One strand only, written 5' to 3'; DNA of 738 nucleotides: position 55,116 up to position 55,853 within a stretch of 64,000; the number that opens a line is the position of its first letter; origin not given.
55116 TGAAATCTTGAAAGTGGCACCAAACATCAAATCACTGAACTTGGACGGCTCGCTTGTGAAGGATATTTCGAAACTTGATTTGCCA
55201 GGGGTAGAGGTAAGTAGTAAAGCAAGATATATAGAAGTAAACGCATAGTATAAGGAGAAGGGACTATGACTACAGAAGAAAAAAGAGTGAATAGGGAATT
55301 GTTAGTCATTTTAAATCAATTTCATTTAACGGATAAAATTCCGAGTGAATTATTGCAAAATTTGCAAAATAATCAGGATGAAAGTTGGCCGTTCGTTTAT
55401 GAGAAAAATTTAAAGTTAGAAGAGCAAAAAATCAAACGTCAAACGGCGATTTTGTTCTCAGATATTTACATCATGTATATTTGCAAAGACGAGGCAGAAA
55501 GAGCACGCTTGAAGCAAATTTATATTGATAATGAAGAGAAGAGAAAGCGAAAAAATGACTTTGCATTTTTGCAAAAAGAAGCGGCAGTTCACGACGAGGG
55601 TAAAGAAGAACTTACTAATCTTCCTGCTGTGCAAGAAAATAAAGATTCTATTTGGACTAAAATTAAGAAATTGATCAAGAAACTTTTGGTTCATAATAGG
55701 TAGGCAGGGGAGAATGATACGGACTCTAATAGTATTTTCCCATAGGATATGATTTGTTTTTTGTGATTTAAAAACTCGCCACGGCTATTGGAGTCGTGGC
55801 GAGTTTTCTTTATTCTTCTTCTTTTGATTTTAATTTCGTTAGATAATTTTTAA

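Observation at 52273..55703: Unrecognised three-gene cassette: transglutaminase-fold protein + LRR-like protein + small helical protein (copy 1, next to tRNA-Arg)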

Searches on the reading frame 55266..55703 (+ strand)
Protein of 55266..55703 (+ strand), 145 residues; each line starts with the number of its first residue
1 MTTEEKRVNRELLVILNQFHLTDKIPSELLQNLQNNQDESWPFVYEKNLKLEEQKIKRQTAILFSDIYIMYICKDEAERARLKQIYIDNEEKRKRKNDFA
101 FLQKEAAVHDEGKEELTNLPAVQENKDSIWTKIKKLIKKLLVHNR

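Call 3: search_protein_families(library=pfam, proteins=[window:55266-55703:+], max_evalue=1)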
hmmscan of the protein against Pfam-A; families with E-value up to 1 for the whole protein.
window:55266-55703:+ (145 aa): 0 families

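Call 4: search_protein_families(library=padloc, proteins=[window:55266-55703:+], max_evalue=1)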
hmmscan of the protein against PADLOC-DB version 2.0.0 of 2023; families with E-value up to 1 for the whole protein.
window:55266-55703:+ (145 aa): 1 family
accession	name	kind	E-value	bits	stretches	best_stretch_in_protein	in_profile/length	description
PDLC03594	Specificity_II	-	0.0057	13.8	1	27-129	68-170/322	Type II specificity subunit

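Call 5: search_protein_families(library=ncbifam, proteins=[window:55266-55703:+], max_evalue=1)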
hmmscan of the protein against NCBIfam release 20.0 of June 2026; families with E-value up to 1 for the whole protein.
window:55266-55703:+ (145 aa): 0 families

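Call 26: find_homologous_proteins(query=A4, max_evalue=0.01)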
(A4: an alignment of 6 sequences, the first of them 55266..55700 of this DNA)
Query A4 (6 sequences) (145 aa, profile of the alignment): 191 proteins with E <= 0.01 among 5376 candidates; the best 120 are listed.
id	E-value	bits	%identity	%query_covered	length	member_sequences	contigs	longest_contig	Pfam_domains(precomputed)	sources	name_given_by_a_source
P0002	2.7e-49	185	28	83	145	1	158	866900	-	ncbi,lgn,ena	-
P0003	4.4e-49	184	28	83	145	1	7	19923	-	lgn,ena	-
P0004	5.3e-49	184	28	83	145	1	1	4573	-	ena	-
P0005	5.8e-49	184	28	83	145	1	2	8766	-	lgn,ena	-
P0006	9.2e-49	183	29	83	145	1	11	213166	-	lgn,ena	-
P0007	9.5e-49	183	28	83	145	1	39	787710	-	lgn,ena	-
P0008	9.7e-49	183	30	83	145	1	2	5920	-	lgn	-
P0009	1.2e-48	183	29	83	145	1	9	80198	-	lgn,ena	-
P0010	1.2e-48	183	28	83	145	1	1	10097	-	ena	-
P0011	1.9e-48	182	29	83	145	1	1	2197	-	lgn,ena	-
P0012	2.0e-48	182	28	83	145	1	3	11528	-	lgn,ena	-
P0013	2.5e-48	182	29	83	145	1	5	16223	-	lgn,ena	-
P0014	4.1e-48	181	29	83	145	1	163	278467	-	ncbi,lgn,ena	-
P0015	5.0e-48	181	28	83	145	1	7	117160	-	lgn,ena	-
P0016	5.0e-48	181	30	84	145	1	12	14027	-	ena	-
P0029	7.2e-43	164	99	100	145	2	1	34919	-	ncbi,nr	ncbi:MAG: hypothetical protein IJ867_03375 [Clostridia bacterium]|nr:hypothetical protein [Clostridi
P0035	2.3e-41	159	32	84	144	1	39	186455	-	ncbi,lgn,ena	-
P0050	6.2e-36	142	35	81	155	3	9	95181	-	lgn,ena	-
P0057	3.6e-32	129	28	37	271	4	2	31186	PF13310.12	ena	-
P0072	2.0e-27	114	31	82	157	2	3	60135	-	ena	-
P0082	2.7e-25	107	26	90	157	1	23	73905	-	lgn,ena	-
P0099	1.1e-24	105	26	81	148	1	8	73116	-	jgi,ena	-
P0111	1.1e-23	102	23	41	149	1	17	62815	-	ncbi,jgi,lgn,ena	jgi:16S rRNA C967 or C1407 C5-methylase (RsmB/RsmF family)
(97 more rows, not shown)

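Call 27: find_encoding_contigs(protein=P0002, flank=8000, max_places=3)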
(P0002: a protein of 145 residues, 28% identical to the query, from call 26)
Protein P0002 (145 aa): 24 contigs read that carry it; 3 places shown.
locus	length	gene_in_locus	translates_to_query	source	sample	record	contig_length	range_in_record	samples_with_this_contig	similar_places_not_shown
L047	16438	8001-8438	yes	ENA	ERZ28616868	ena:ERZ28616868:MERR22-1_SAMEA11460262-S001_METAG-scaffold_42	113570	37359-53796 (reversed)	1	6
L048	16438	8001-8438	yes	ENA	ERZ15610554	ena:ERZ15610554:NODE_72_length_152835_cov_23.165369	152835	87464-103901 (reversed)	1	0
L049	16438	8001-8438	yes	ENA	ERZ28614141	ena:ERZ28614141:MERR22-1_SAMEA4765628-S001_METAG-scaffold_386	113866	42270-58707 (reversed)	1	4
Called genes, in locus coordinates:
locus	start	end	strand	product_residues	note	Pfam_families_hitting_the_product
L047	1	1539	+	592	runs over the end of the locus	PF00483:NTP_transferase (faint), PF12804:NTP_transf_3, PF00465:Fe-ADH, PF13685:Fe-ADH_2 (faint), PF25137:ADH_Fe_C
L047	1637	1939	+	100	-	PF00085:Thioredoxin, PF02114:Phosducin (weak), PF14595:Thioredoxin_9 (weak), PF13098:Thioredoxin_2, PF13905:Thioredoxin_8 (faint), PF13192:Thioredoxin_3 (weak)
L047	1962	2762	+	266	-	PF21278:YlmH_1st (weak), PF17774:YlmH_RBD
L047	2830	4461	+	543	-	-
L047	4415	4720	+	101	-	-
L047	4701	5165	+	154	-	-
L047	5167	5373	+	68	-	-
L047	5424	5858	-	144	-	PF13302:Acetyltransf_3, PF00583:Acetyltransf_1, PF13420:Acetyltransf_4, PF13673:Acetyltransf_10, PF13508:Acetyltransf_7, PF08445:FR47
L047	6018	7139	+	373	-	PF03382:DUF285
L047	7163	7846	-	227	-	PF00814:TsaD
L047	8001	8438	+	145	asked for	-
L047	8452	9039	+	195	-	-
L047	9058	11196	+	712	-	PF01841:Transglut_core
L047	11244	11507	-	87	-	-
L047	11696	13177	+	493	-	PF13687:DUF4153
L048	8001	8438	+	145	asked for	-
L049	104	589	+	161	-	-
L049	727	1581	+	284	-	PF00890:FAD_binding_2 (faint), PF01134:GIDA (faint), PF03486:HI0933_like (faint), PF07992:Pyr_redox_2, PF13738:Pyr_redox_3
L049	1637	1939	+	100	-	PF00085:Thioredoxin, PF02114:Phosducin (weak), PF14595:Thioredoxin_9 (weak), PF13098:Thioredoxin_2, PF13905:Thioredoxin_8 (faint), PF13192:Thioredoxin_3 (weak)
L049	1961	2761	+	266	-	PF21278:YlmH_1st (weak), PF17774:YlmH_RBD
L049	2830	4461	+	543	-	-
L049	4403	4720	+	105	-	-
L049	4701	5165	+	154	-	-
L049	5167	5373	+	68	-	-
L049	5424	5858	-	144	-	PF13302:Acetyltransf_3, PF00583:Acetyltransf_1, PF13420:Acetyltransf_4, PF13673:Acetyltransf_10, PF13508:Acetyltransf_7, PF08445:FR47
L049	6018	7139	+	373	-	PF03382:DUF285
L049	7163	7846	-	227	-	PF00814:TsaD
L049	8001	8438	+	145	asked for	-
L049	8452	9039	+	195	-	-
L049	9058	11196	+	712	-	PF01841:Transglut_core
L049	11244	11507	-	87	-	-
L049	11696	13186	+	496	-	PF13687:DUF4153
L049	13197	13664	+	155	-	PF11188:DUF2975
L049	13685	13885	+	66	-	PF13443:HTH_26, PF01381:HTH_3 (weak)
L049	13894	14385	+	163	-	-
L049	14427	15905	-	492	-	PF09547:SpoIVA_ATPase, PF20438:SpoIVA_middle, PF20439:SpoIVA_C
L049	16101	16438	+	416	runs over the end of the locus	PF01704:UDPGP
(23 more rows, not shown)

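Call 28: find_encoding_contigs(protein=P0035, flank=8000, max_places=3)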
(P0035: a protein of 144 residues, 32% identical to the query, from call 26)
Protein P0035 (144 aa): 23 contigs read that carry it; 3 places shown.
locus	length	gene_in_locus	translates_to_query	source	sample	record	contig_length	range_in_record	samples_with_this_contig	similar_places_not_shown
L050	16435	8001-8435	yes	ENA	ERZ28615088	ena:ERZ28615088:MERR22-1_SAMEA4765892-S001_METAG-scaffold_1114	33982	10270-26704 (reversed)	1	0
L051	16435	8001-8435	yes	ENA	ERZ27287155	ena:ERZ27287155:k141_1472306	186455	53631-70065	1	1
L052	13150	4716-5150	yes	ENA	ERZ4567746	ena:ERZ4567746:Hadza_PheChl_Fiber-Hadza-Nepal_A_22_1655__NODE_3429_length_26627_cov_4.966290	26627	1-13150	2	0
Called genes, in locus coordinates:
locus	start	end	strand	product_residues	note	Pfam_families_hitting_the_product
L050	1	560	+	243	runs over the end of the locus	PF00106:adh_short, PF01370:Epimerase (weak), PF08659:KR, PF23441:SDR (weak), PF13460:NAD_binding_10, PF13561:adh_short_C2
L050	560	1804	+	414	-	PF00109:ketoacyl-synt, PF00108:Thiolase_N (faint), PF02801:Ketoacyl-synt_C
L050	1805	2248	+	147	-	PF25984:BSH_YknX (faint), PF25973:BSH_CzcB (faint), PF00364:Biotin_lipoyl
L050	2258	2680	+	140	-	PF22817:ApeP-like (weak), PF07977:FabA, PF22818:ApeI-like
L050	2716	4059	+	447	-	PF00289:Biotin_carb_N, PF02222:ATP-grasp, PF02786:CPSase_L_D2, PF07478:Dala_Dala_lig_C, PF08443:RimK (weak), PF02785:Biotin_carb_C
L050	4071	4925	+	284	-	PF17848:Zn_ribbon_ACC, PF01039:Carboxyl_trans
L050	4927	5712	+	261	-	PF03255:ACCA, PF01039:Carboxyl_trans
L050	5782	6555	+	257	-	PF00106:adh_short, PF13561:adh_short_C2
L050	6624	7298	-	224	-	PF00578:AhpC-TSA, PF08534:Redoxin, PF10417:1-cysPrx_C (weak)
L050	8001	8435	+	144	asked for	-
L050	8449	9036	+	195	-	-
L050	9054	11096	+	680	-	PF01841:Transglut_core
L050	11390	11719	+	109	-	-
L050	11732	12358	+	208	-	-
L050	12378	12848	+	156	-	-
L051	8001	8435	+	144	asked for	-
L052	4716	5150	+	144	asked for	-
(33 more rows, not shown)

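Call 29: find_encoding_contigs(protein=P0082, flank=8000, max_places=3)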
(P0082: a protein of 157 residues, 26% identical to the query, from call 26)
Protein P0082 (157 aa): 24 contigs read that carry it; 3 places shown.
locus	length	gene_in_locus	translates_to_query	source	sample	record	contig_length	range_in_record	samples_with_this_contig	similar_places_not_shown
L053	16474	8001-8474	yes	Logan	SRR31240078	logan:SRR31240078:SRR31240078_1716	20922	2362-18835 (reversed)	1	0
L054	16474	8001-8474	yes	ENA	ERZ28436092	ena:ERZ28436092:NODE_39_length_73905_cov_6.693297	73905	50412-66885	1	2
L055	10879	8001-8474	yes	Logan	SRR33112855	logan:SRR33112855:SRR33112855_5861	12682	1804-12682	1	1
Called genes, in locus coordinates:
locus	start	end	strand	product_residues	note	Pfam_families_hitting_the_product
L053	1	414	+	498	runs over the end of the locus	PF07508:Recombinase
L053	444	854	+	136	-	PF14198:TnpV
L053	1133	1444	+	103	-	PF21983:NikA-like, PF05713:MobC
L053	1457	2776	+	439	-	PF03432:Relaxase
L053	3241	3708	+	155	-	-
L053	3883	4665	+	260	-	-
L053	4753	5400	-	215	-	-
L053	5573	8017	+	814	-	PF00962:A_deaminase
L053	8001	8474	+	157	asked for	-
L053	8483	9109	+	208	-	PF13328:HD_4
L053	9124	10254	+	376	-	PF04607:RelA_SpoT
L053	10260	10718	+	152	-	-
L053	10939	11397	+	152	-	PF00293:NUDIX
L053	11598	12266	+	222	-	PF00072:Response_reg, PF00486:Trans_reg_C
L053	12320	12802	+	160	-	PF00857:Isochorismatase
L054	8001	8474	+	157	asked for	-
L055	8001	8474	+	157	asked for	-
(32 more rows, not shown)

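Call 34: find_encoding_contigs(protein=P0111, flank=8000, max_places=4)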
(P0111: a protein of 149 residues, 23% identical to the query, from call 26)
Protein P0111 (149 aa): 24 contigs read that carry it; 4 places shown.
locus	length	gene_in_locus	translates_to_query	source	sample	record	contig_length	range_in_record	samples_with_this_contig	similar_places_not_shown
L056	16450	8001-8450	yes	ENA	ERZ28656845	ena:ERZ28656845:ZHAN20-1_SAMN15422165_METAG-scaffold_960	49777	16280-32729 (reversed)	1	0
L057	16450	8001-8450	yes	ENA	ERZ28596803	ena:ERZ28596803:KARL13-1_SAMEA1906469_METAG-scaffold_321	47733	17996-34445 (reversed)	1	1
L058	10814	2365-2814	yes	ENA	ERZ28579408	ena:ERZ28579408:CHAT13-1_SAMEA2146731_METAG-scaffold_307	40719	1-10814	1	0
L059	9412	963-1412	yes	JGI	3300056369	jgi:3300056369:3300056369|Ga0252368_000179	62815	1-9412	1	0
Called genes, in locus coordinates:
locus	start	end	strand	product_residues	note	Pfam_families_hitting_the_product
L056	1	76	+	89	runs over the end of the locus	-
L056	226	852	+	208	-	PF04647:AgrB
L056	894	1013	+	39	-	-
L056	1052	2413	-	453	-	PF14689:SPOB_a (weak), PF02518:HATPase_c (weak), PF14501:HATPase_c_5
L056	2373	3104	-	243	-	PF00072:Response_reg, PF04397:LytTR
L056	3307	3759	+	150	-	PF01522:Polysacc_deac_1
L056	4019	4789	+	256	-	-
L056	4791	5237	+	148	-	-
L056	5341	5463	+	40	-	-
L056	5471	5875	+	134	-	PF00239:Resolvase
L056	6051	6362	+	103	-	PF07508:Recombinase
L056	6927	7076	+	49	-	-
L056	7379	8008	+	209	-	-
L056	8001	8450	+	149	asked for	-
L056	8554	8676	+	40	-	-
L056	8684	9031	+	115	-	PF00239:Resolvase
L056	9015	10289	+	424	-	PF07508:Recombinase, PF13408:Zn_ribbon_recom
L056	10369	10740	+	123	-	PF01522:Polysacc_deac_1 (weak)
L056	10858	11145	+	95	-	PF07873:YabP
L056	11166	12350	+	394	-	PF06898:YqfD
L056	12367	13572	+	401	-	-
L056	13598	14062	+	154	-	PF02130:YbeY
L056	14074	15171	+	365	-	PF11258:DUF3048, PF17479:DUF3048_C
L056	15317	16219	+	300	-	PF00009:GTP_EFTU, PF00350:Dynamin_N (faint), PF01926:MMR_HSR1, PF02421:FeoB_N, PF03193:RsgA_GTPase (weak), PF04548:AIG1, PF02492:cobW (weak), PF07650:KH_2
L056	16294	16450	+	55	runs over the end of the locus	-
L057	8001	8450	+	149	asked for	-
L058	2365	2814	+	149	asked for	-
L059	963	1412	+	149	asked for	-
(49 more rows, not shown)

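Call 35: find_encoding_contigs(protein=P0099, flank=8000, max_places=3)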
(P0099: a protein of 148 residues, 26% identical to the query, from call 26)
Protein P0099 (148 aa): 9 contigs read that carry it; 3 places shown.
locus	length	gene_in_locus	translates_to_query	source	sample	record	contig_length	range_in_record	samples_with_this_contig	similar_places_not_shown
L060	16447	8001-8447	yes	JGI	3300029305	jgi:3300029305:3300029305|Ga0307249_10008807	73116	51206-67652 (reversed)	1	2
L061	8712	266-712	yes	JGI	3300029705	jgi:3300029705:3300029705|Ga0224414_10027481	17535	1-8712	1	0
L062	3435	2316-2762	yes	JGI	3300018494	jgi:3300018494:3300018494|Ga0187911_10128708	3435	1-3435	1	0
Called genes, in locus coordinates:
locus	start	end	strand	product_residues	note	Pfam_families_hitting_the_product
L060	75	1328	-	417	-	PF14659:Phage_int_SAM_3, PF00589:Phage_integrase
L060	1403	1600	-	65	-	PF12728:HTH_17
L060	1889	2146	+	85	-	-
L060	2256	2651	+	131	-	-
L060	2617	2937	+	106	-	PF01906:YbjQ_1, PF23025:YbjQ_2 (weak)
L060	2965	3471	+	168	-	-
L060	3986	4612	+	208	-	PF04647:AgrB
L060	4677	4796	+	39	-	-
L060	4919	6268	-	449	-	PF14501:HATPase_c_5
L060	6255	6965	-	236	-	PF00072:Response_reg, PF04397:LytTR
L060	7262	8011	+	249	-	PF16553:PUFD (faint), PF08989:DUF1896 (faint), PF24099:RBD_DGKtheta (faint), PF27652:ARMC6_N (faint)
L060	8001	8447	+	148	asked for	-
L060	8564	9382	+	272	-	PF01522:Polysacc_deac_1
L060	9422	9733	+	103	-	PF07873:YabP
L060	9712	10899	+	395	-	PF06898:YqfD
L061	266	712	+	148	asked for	-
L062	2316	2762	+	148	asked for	-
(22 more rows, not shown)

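Call 36: predict_structure(alignment_id=A5)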
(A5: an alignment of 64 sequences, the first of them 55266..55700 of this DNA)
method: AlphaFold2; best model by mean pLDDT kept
length: 145 residues; sequences in the alignment: 64
mean_pLDDT: 72.7   pTM: 0.61
mean pLDDT of the five models: 72.7, 72.6, 70.8, 70.6, 70.5
residues with pLDDT >= 90: 51; 70-90: 35; 50-70: 24; < 50: 35
segments of 3 or more residues with pLDDT < 50: 98-127, 143-145
pLDDT, mean of each block of 10 residues (from residue 1): 92 96 94 96 94 89 88 84 72 54 42 29 39 62 50
secondary structure, 60 per line:
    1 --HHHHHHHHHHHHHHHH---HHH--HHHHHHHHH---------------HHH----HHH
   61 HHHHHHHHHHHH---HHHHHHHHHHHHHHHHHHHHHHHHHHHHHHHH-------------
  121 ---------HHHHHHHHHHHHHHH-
elements in order: H3-18 H27-35 H58-72 H76-107 H130-144

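Call 41: fold_search(model_id=the predicted structure, library=pdb)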
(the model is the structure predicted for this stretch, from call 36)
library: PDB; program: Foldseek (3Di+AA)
matches with E <= 10: 1; with E <= 0.001: 0
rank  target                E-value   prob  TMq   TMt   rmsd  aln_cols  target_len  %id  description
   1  6ke6_A8               7.0e+00  0.03  0.22  0.08  17.5       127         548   13  3.4 angstrom cryo-EM structure of yeast 90S small subunit preribosome (released 2020-08-05)

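Call 44: find_encoding_contigs(protein=P0057, flank=8000, max_places=2)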
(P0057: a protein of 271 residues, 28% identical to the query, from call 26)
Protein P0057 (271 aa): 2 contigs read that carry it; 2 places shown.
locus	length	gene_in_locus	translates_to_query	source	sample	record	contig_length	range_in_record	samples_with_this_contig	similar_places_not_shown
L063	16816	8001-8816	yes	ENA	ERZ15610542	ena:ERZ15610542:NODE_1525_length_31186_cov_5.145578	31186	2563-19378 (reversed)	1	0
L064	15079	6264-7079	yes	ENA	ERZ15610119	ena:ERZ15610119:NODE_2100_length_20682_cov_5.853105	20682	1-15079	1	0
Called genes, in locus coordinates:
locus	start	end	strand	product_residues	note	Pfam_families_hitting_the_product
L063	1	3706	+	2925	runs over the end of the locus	-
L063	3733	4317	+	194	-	PF00717:Peptidase_S24 (weak)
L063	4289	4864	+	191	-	PF00717:Peptidase_S24 (weak)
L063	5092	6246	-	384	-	PF01943:Polysacc_synt, PF01554:MatE, PF03023:MurJ, PF01554:MatE (weak)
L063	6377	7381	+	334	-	PF01078:Mg_chelatase (faint), PF05496:RuvB_N, PF00004:AAA, PF07728:AAA_5 (weak), PF17864:AAA_lid_4, PF05491:WHD_RuvB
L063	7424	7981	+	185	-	PF02677:QueH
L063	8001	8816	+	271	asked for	PF13310:Virulence_RhuM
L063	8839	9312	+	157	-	PF20033:DUF6438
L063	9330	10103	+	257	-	PF14808:TMEM164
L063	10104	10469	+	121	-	-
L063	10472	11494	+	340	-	PF26314:MptA_B_family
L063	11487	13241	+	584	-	-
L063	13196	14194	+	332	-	PF00476:DNA_pol_A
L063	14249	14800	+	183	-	PF01464:SLT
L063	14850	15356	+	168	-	PF09419:PGP_phosphatase, PF08282:Hydrolase_3 (weak), PF00702:Hydrolase, PF13242:Hydrolase_like (weak)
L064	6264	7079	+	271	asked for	PF13310:Virulence_RhuM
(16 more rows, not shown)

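Call 45: find_encoding_contigs(protein=P0072, flank=8000, max_places=2)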
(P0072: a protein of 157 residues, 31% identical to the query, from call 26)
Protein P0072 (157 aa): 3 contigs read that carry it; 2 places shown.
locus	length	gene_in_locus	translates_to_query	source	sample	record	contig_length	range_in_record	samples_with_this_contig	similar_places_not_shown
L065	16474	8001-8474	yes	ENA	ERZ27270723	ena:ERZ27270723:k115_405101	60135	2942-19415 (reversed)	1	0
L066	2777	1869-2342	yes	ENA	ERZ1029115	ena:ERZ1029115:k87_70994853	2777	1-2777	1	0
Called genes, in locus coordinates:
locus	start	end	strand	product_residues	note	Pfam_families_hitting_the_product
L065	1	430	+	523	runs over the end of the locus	PF00133:tRNA-synt_1, PF01406:tRNA-synt_1e (weak), PF01921:tRNA-synt_1f (faint), PF09334:tRNA-synt_1g, PF00133:tRNA-synt_1, PF19303:Anticodon_3, PF08264:Anticodon_1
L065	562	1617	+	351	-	PF02388:FemAB, PF13480:Acetyltransf_6, PF02388:FemAB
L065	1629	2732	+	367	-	PF01168:Ala_racemase_N, PF00842:Ala_racemase_C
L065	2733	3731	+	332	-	PF06691:DUF1189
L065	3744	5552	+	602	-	PF06480:FtsH_ext (weak), PF06068:TIP49 (weak), PF00004:AAA, PF17862:AAA_lid_3, PF01434:Peptidase_M41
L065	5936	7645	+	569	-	PF00501:AMP-binding, PF23562:AMP-binding_C_3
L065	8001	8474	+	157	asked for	-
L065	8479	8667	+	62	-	-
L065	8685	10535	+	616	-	-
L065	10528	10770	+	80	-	-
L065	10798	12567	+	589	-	-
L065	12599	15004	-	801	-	PF20437:LonC_helical, PF13654:AAA_32, PF20436:LonB_AAA-LID, PF05362:Lon_C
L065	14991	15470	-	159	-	PF13420:Acetyltransf_4, PF00583:Acetyltransf_1, PF13673:Acetyltransf_10, PF13508:Acetyltransf_7, PF08445:FR47 (weak)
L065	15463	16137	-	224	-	PF00814:TsaD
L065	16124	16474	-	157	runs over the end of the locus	PF02367:TsaE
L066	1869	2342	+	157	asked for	-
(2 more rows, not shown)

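Call 48: search_protein_representatives(alignment_id=A5)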
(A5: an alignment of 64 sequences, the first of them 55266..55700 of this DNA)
Query: 64 sequences, 151 profile positions. Proteins with E-value up to 0.001 (for the whole library): 4872; up to 1e-10: 3222; up to 1e-30: 167. The best 150 are listed.
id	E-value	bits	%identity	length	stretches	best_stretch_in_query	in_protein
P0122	2.0e-58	212.9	-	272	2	3-149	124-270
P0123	8.0e-54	198.0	-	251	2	5-120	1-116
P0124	4.7e-49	182.5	-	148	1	5-150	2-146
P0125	1.8e-48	180.6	-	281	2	5-129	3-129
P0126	1.1e-42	161.9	-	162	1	1-149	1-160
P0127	1.5e-42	161.4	-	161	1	1-150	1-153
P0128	1.7e-42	161.2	-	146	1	9-150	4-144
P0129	8.2e-42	159.0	-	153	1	5-150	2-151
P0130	1.5e-41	158.2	-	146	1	5-149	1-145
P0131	2.2e-40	154.4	-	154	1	5-149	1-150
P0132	3.9e-40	153.5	-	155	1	7-150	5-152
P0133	1.5e-39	151.6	-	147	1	5-150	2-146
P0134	1.6e-39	151.5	-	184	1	4-150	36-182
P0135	2.9e-39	150.7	-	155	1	1-151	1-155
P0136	4.5e-39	150.1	-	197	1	5-150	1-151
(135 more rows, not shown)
